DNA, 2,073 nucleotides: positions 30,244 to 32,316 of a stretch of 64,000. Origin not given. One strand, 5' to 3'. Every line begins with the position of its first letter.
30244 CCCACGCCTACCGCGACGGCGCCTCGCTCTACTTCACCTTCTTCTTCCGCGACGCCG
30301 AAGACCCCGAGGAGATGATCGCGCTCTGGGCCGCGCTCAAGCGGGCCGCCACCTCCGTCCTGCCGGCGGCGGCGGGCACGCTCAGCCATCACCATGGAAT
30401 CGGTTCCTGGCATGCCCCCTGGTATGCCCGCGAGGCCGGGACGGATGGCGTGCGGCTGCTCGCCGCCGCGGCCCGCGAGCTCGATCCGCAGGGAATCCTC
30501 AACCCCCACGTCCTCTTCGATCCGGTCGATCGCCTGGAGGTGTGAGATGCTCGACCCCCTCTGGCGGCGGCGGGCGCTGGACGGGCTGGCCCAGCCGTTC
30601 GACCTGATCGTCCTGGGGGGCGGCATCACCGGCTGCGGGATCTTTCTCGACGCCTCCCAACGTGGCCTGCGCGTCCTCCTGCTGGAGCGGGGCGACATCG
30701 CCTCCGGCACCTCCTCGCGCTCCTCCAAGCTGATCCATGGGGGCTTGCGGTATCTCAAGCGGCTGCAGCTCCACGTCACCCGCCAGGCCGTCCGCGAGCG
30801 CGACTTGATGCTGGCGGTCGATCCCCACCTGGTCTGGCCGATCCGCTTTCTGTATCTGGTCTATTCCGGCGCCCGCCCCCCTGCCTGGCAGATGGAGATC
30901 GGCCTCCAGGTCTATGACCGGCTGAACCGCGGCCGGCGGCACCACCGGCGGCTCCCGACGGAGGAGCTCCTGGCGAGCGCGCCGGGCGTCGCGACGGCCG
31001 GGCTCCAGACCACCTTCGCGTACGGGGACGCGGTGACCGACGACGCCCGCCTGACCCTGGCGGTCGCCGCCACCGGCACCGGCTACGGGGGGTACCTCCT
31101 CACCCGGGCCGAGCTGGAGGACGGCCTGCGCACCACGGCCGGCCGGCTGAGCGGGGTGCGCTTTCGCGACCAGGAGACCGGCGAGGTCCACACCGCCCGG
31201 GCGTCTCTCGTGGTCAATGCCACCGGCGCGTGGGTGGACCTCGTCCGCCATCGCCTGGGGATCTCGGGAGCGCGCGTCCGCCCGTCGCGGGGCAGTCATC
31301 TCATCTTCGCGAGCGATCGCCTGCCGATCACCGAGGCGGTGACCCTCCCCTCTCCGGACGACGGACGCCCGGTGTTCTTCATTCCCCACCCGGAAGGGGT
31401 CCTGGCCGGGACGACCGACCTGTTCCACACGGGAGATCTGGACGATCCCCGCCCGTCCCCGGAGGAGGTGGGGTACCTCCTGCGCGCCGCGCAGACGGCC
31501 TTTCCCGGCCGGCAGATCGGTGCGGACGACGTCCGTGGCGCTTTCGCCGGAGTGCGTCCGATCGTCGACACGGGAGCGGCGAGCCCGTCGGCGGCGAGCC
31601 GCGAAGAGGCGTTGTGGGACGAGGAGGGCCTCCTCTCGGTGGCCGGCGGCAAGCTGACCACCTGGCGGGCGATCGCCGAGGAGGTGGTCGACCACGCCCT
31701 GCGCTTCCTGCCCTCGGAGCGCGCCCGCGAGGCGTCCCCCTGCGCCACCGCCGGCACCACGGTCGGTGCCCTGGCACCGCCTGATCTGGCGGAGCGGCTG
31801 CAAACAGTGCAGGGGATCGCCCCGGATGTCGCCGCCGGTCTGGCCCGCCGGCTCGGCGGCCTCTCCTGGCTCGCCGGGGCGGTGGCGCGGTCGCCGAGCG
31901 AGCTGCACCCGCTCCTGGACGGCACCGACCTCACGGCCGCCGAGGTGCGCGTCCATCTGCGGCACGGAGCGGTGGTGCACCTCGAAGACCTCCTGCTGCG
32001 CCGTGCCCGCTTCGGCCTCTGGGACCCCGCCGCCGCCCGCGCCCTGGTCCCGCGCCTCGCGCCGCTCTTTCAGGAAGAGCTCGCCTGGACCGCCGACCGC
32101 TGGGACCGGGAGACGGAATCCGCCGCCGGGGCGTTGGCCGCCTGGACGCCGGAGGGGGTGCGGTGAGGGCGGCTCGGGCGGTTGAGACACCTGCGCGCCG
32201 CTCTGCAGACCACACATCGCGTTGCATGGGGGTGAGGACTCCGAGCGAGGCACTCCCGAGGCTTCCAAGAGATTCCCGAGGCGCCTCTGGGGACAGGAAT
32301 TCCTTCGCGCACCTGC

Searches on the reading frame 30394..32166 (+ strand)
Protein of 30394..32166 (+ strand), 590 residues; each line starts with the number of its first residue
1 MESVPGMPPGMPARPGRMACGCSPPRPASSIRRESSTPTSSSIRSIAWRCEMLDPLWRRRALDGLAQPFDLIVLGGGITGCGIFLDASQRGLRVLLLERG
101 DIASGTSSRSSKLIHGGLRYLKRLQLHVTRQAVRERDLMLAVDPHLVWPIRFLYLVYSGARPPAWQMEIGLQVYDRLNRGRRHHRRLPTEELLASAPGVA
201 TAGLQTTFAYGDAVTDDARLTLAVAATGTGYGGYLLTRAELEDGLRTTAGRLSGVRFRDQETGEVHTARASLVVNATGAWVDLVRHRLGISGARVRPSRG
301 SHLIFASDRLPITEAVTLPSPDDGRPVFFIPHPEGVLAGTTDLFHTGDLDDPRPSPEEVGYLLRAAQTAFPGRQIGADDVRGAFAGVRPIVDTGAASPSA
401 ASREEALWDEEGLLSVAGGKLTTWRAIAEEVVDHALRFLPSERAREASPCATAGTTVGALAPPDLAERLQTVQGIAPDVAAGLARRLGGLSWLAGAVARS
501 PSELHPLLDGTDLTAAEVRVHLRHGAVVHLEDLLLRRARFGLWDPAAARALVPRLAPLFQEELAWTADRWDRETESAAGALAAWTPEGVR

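Call 85: search_protein_families(library=pfam, proteins=[window:30394-32166:+], max_evalue=0.001)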
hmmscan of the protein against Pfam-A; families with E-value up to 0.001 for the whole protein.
window:30394-32166:+ (590 aa): 4 families
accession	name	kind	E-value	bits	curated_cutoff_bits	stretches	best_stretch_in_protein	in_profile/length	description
PF01266.30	DAO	-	2.1e-55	189.1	27.9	1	70-392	1-315/353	FAD dependent oxidoreductase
PF16901.10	DAO_C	-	8.3e-13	48.8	31.4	1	458-569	10-125/126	C-terminal domain of alpha-glycerophosphate oxidase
PF13450.12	NAD_binding_8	-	0.00011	22.8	21.9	0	73-111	1-39/68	NAD(P)-binding Rossmann-like domain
PF12831.13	FAD_oxidored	-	0.00052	19.9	27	0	70-109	1-40/416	FAD dependent oxidoreductase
